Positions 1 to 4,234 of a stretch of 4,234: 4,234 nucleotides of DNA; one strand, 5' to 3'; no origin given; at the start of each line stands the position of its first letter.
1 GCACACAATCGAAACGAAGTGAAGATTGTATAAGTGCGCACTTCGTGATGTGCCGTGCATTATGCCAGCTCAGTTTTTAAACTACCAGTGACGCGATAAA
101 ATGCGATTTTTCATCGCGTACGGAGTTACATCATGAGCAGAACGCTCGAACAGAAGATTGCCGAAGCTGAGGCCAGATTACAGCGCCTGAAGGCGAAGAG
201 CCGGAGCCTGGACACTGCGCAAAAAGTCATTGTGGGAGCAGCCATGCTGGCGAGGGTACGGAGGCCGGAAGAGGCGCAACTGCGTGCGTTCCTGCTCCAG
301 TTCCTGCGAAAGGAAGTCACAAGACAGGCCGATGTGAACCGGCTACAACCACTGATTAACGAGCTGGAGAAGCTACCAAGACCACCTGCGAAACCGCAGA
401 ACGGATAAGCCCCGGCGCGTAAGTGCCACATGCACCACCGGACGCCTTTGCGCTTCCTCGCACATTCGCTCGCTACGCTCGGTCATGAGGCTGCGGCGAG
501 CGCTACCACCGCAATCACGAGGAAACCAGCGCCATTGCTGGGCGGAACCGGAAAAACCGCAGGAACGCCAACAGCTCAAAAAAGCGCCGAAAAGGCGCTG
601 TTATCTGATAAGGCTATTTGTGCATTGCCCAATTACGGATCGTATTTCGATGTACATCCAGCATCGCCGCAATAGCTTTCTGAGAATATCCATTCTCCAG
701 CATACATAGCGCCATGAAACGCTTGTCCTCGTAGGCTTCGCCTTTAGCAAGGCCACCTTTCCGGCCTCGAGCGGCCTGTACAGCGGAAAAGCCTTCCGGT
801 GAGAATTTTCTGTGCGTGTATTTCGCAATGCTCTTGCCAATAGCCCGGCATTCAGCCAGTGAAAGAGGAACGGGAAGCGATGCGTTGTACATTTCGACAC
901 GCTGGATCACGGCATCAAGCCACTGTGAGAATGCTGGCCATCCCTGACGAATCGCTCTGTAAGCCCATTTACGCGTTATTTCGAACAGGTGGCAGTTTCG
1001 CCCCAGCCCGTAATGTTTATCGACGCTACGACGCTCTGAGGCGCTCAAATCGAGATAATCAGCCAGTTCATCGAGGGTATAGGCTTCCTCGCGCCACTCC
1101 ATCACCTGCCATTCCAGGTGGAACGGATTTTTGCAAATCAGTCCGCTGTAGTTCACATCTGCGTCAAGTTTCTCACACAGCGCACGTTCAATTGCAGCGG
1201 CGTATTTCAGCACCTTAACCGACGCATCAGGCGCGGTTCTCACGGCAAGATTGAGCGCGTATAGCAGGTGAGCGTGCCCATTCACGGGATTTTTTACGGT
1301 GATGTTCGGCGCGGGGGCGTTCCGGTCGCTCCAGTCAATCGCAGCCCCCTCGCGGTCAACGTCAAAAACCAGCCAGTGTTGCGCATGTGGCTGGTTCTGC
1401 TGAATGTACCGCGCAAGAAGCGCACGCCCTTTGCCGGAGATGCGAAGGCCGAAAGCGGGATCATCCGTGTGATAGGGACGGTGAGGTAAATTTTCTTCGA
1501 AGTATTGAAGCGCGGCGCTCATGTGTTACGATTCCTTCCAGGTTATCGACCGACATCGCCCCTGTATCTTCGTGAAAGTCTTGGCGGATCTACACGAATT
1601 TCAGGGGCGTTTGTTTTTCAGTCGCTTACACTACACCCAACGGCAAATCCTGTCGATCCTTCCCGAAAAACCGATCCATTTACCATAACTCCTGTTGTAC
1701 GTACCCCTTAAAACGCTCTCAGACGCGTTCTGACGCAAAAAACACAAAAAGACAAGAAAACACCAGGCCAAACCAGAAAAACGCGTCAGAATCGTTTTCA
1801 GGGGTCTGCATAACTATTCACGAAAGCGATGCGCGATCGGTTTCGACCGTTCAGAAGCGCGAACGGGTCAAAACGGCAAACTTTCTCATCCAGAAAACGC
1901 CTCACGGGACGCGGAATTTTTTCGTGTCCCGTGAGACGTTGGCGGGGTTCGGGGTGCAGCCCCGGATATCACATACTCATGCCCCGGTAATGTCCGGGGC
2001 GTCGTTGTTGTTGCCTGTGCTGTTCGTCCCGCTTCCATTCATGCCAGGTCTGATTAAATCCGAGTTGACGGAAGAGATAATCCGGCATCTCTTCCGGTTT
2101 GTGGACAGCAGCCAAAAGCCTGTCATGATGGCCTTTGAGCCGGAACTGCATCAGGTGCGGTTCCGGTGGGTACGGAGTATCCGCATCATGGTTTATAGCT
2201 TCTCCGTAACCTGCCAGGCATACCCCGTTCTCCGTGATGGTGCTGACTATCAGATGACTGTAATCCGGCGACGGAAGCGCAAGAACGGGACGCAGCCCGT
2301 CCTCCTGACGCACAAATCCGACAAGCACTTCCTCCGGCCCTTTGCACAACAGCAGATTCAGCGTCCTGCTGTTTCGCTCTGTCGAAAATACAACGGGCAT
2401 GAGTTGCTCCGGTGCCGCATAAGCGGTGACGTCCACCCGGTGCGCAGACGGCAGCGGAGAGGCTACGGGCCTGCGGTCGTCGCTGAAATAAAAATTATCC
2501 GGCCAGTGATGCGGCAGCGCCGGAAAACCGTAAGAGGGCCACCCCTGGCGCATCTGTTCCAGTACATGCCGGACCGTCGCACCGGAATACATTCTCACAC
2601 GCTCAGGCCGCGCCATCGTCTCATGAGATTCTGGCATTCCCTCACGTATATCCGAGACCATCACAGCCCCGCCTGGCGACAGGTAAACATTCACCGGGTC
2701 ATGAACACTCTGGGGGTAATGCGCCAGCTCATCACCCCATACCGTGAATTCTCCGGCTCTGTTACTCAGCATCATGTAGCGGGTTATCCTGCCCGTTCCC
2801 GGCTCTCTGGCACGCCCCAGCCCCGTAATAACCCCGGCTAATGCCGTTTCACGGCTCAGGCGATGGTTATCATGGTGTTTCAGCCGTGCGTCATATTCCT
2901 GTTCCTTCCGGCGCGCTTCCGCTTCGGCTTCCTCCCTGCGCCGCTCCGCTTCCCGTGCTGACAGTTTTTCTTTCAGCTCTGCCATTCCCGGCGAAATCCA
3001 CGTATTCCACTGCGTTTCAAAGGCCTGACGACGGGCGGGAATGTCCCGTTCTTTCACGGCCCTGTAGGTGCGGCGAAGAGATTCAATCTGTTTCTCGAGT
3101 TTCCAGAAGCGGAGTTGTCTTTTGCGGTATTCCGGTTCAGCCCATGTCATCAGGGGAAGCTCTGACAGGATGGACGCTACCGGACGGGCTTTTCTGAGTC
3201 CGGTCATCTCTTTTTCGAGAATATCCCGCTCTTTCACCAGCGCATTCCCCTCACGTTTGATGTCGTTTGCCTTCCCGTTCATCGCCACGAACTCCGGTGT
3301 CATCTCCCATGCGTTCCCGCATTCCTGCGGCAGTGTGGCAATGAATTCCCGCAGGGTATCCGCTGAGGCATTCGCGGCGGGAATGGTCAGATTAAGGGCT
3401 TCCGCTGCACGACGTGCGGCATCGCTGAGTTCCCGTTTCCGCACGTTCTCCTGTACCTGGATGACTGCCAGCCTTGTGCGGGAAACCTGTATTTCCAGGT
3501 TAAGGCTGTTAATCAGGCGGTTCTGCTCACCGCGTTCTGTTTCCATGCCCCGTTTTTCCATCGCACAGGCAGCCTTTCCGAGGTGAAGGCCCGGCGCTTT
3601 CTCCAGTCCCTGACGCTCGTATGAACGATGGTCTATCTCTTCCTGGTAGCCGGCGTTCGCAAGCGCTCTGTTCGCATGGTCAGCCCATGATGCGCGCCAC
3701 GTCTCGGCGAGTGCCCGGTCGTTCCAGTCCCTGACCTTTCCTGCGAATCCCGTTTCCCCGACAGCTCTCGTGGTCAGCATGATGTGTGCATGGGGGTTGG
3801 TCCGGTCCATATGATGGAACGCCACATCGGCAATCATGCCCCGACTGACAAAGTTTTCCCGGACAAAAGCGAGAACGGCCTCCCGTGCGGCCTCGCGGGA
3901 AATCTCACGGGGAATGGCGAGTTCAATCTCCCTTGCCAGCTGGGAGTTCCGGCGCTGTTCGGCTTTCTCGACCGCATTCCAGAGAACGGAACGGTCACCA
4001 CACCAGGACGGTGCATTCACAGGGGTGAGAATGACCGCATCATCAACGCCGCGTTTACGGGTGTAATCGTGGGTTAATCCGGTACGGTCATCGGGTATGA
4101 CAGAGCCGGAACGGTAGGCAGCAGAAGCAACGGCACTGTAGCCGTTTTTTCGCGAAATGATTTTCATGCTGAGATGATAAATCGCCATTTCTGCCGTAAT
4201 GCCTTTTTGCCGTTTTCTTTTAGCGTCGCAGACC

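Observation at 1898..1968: Strong hairpin and a second GC hairpin between mobA and the resolution site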

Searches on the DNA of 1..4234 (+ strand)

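Call 5: search_rna_families(source=window, threshold=evalue, max_evalue=1, show_alignments=3)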
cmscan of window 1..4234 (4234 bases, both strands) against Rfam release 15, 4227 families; matches with E-value up to 1: 3.
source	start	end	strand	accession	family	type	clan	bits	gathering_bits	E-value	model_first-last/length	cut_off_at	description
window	1487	1610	-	RF01089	PK-repBA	Cis-reg;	-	27.3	45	0.0045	1-124/124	no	Pseudoknot of the regulatory region of the repBA gene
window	1557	1609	+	RF01089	PK-repBA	Cis-reg;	-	22.8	45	0.073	2-54/124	no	Pseudoknot of the regulatory region of the repBA gene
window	421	484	+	RF02228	sX9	Gene; sRNA;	-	21.8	44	0.77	1-76/76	no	Xanthomonas sRNA sX9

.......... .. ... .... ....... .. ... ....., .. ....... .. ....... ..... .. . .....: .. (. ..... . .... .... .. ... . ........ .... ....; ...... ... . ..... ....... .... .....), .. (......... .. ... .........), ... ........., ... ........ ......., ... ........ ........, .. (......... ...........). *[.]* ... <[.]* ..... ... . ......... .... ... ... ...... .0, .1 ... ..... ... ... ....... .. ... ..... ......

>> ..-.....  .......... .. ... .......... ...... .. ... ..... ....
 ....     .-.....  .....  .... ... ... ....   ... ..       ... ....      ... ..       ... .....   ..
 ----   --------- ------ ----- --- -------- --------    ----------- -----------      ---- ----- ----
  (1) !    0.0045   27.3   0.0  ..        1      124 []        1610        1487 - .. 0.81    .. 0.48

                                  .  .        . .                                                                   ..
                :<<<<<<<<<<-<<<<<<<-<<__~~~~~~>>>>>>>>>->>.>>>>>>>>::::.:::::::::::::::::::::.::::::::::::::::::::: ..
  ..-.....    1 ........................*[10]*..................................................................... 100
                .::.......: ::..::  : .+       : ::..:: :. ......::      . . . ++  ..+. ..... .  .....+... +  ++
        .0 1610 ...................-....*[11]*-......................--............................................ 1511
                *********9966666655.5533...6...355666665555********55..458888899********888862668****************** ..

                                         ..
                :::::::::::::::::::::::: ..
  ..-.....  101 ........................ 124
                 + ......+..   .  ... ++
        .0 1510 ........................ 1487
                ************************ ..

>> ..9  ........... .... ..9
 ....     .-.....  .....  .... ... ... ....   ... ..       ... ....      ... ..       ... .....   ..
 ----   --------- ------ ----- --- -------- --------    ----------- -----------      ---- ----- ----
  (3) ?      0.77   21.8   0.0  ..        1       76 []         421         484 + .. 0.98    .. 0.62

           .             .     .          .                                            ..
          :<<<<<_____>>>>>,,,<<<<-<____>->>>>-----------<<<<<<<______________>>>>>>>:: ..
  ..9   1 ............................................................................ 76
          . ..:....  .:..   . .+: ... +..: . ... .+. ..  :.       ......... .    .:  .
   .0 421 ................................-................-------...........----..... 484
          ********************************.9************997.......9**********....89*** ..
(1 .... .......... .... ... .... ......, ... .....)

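Call 6: search_dna_similar(query=window:1-4234:+, collection=plasmids, mode=near, max_rows=30)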
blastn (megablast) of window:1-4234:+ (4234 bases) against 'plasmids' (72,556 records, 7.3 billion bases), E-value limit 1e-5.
Records with a match: 1588; places in all: 1981; records where one place covers at least 80% of the query: 95.
Best place of each record, by identity: >=99% 1; 95-99% 35; 90-95% 751; 80-90% 777; 60-80% 24.
By first word of the organism name: Escherichia 1362; Salmonella 98; Shigella 58; Klebsiella 54; Enterobacter 6; uncultured 3; Citrobacter 3; Burkholderia 1; Morganella 1; Aeromonas 1; and 1 more.
By predicted mobility (MOB-suite, as given by PLSDB): mobilizable 1150; conjugative 415; non-mobilizable 23.
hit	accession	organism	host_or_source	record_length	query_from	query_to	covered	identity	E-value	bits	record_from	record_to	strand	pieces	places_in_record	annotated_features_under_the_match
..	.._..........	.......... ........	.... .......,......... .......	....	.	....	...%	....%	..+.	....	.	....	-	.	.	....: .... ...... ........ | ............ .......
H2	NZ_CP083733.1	Salmonella sp. A29-2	chicken,salmonella,market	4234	1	4231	100%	98.7%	0e+0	7515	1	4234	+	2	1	mobQ: MobQ family relaxase | hypothetical protein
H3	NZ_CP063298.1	Salmonella enterica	Homo sapiens,stool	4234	1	4231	100%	98.7%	0e+0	7515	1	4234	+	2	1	replication initiation protein | hypothetical protein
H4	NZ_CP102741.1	Salmonella enterica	chicken meat products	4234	1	4231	100%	98.7%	0e+0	7515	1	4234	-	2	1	mobQ: MobQ family relaxase | replication initiation protein | hypothetical protein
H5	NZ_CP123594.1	Escherichia coli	Homo sapiens,cell culture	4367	1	4231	100%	98.7%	0e+0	7744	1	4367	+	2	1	replication initiation protein | hypothetical protein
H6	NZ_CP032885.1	Escherichia coli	Homo sapiens,Culture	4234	1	4231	100%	98.7%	0e+0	7504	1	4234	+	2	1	mobQ: MobQ family relaxase | hypothetical protein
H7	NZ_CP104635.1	Escherichia coli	cell culture,In-house environment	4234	1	4231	100%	98.7%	0e+0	7504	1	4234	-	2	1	mobQ: MobQ family relaxase | replication initiation protein | hypothetical protein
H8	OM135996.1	uncultured bacterium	-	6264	1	4231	100%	98.7%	0e+0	7526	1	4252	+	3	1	none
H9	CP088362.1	Escherichia coli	Homo sapiens,blood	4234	1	4231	100%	98.8%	0e+0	7514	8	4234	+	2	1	replication initiation protein | mobilization protein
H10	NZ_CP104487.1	Salmonella enterica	Homo sapiens,Single Cell,Poultry Meat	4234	1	4231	100%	98.6%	0e+0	7482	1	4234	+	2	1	mobQ: MobQ family relaxase | hypothetical protein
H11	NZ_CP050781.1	Salmonella enterica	chicken,Chicken product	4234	1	4231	100%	98.6%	0e+0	7482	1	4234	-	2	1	replication initiation protein | hypothetical protein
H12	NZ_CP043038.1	Escherichia coli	Homo sapiens,blood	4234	1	4231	100%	98.6%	0e+0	7482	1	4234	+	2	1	replication initiation protein | hypothetical protein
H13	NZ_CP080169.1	Escherichia coli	chicken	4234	1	4234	100%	98.5%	0e+0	7460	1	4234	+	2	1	replication initiation protein | hypothetical protein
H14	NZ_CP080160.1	Escherichia coli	chicken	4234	1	4234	100%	98.5%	0e+0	7460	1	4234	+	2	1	mobQ: MobQ family relaxase | hypothetical protein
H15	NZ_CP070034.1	Escherichia coli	Homo sapiens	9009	1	4231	100%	97.7%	0e+0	7796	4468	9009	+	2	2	mobQ: MobQ family relaxase | replication initiation protein | helix-turn-helix domain-containing protein | hypothetical protein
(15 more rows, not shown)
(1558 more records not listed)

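Call 16: search_dna_similar(query=window:1860-2060:-, collection=plasmids, mode=distant, max_rows=60, rows=spread)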
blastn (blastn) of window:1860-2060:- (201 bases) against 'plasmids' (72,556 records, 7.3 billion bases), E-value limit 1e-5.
Records with a match: 416; places in all: 461; records where one place covers at least 80% of the query: 97.
Best place of each record, by identity: >=99% 21; 95-99% 4; 90-95% 90; 80-90% 301.
By first word of the organism name: Escherichia 255; Salmonella 109; Shigella 32; Klebsiella 12; uncultured 2; Citrobacter 2; Enterobacter 2; Burkholderia 1; Rahnella 1.
By predicted mobility (MOB-suite, as given by PLSDB): mobilizable 380; conjugative 19; non-mobilizable 17.
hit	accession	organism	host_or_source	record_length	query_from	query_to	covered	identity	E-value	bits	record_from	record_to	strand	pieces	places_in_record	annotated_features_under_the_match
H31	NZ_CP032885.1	Escherichia coli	Homo sapiens,Culture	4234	1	201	100%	100.0%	4e-98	363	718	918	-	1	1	mobQ: MobQ family relaxase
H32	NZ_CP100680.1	Salmonella enterica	Homo sapiens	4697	1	201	100%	100.0%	4e-98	363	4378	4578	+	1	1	mobQ: MobQ family relaxase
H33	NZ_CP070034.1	Escherichia coli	Homo sapiens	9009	1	201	100%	100.0%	4e-98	363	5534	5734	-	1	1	mobQ: MobQ family relaxase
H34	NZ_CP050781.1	Salmonella enterica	chicken,Chicken product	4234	1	201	100%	98.0%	1e-92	345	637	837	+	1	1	none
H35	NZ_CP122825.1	Escherichia coli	Sus scrofa,feces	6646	3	169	83%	88.0%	2e-51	208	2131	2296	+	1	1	mobQ: MobQ family relaxase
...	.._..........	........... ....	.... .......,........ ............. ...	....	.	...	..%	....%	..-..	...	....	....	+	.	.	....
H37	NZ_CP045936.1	Shigella sonnei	Homo sapiens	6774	3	169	83%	87.4%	8e-50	204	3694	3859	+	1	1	mobQ: MobQ family relaxase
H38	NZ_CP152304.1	Shigella sonnei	-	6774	3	169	83%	87.4%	8e-50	204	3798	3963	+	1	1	mobQ: MobQ family relaxase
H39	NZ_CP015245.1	Escherichia coli O91 str. RM7190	pig feces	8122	3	169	83%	86.8%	1e-48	199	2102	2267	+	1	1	none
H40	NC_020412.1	Shigella sonnei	-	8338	3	169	83%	86.8%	1e-48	199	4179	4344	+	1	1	mobQ: MobQ family relaxase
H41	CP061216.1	Escherichia coli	Sheep,cell culture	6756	3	169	83%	86.8%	1e-48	199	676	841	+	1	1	none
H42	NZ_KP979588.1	Shigella sonnei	stool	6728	3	169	83%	86.8%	1e-48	199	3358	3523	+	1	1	mobQ: MobQ family relaxase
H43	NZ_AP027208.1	Escherichia coli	Homo sapiens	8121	3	169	83%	86.8%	1e-48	199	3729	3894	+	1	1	mobQ: MobQ family relaxase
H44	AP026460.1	Escherichia coli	whole organism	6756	1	169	84%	84.6%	2e-44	185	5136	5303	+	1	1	hypothetical protein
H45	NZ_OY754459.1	Escherichia coli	hen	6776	3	141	69%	90.6%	1e-46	193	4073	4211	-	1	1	mobQ: MobQ family relaxase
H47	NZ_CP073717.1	Salmonella enterica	pork product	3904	92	201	55%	89.1%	3e-30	138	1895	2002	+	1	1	none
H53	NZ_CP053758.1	Shigella sonnei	Homo sapiens,stool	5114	92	193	51%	88.2%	5e-27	127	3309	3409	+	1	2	none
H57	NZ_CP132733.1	Escherichia coli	-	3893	119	201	41%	94.0%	6e-26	124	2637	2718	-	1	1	none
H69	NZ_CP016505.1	Salmonella enterica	Homo sapiens,human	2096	99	157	29%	88.3%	1e-10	74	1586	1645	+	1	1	none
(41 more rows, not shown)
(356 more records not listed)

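Call 17: get_annotated_region(hit=H69, flank=2500)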
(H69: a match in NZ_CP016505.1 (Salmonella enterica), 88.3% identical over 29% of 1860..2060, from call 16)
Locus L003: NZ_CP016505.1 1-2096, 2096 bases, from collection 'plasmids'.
description: Salmonella enterica subsp. enterica serovar Heidelberg strain SH12-007 plasmid pSH12-007_2, complete sequence
organism: Salmonella enterica (NCBI taxid 611)
taxonomy: Bacteria; Pseudomonadota; Gammaproteobacteria; Enterobacterales; Enterobacteriaceae; Salmonella; Salmonella enterica
host: -; source: Homo sapiens,human; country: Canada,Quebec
typing (MOB-suite, as given by PLSDB): mobilizable; replicon ColpVC
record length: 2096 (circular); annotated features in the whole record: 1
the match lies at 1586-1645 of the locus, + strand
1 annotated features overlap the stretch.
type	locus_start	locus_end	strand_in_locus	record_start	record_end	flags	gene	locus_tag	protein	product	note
CDS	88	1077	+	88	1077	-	-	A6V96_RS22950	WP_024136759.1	protein rep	-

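Call 18: get_annotated_region(hit=H47, flank=4000)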
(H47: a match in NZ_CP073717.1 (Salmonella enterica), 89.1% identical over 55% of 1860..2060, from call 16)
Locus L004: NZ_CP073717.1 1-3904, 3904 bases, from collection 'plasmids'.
description: Salmonella enterica subsp. enterica serovar Bovismorbificans strain 2020LSAL11867 plasmid unnamed2, complete sequence
organism: Salmonella enterica (NCBI taxid 58097)
taxonomy: Bacteria; Pseudomonadota; Gammaproteobacteria; Enterobacterales; Enterobacteriaceae; Salmonella; Salmonella enterica
host: -; source: pork product; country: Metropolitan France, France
typing (MOB-suite, as given by PLSDB): mobilizable; replicon Col156; relaxase MOBQ
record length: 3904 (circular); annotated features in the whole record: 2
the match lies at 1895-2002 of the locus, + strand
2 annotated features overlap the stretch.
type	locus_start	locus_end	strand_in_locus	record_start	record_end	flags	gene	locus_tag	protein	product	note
CDS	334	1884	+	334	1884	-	-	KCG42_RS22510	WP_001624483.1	MobA/MobL family protein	-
CDS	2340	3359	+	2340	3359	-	-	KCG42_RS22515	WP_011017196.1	replication initiation protein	-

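Call 19: get_annotated_region(hit=H53, flank=5200)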
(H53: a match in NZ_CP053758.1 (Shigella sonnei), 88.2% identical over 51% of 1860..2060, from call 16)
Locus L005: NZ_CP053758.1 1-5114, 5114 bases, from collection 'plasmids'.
description: Shigella sonnei strain 506 plasmid pMHMC-007, complete sequence
organism: Shigella sonnei (NCBI taxid 624)
taxonomy: Bacteria; Pseudomonadota; Gammaproteobacteria; Enterobacterales; Enterobacteriaceae; Shigella; Shigella sonnei
host: -; source: Homo sapiens,stool; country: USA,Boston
typing (MOB-suite, as given by PLSDB): mobilizable; replicon Col156; relaxase MOBQ
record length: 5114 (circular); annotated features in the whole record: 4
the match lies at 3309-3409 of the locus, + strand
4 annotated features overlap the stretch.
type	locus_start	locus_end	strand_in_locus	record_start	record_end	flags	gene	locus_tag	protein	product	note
CDS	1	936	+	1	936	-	-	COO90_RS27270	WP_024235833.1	replication initiation protein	-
CDS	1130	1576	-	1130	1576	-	-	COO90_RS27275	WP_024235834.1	conjugal transfer protein TraD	-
CDS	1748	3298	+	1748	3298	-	-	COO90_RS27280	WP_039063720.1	MobA/MobL family protein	-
CDS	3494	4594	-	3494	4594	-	-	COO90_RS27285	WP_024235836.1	hypothetical protein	-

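Call 20: get_annotated_region(hit=H57, flank=4000)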
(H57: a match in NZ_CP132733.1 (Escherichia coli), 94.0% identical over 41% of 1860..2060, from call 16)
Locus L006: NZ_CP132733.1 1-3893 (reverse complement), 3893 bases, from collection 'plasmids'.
description: Escherichia coli strain LZSFT34 plasmid p4_FT34, complete sequence
organism: Escherichia coli (NCBI taxid 562)
taxonomy: Bacteria; Pseudomonadota; Gammaproteobacteria; Enterobacterales; Enterobacteriaceae; Escherichia; Escherichia coli
host: -; source: -; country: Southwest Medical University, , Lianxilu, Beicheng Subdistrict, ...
typing (MOB-suite, as given by PLSDB): mobilizable; replicon Col156; relaxase MOBQ,MOBQ
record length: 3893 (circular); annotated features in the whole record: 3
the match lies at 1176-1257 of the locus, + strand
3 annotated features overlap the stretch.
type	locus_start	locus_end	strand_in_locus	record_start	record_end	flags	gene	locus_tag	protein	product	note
CDS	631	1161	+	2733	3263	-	-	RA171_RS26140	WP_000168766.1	hypothetical protein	-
CDS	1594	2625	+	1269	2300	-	-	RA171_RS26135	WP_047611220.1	replication initiation protein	-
CDS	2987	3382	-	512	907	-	-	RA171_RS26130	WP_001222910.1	hypothetical protein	-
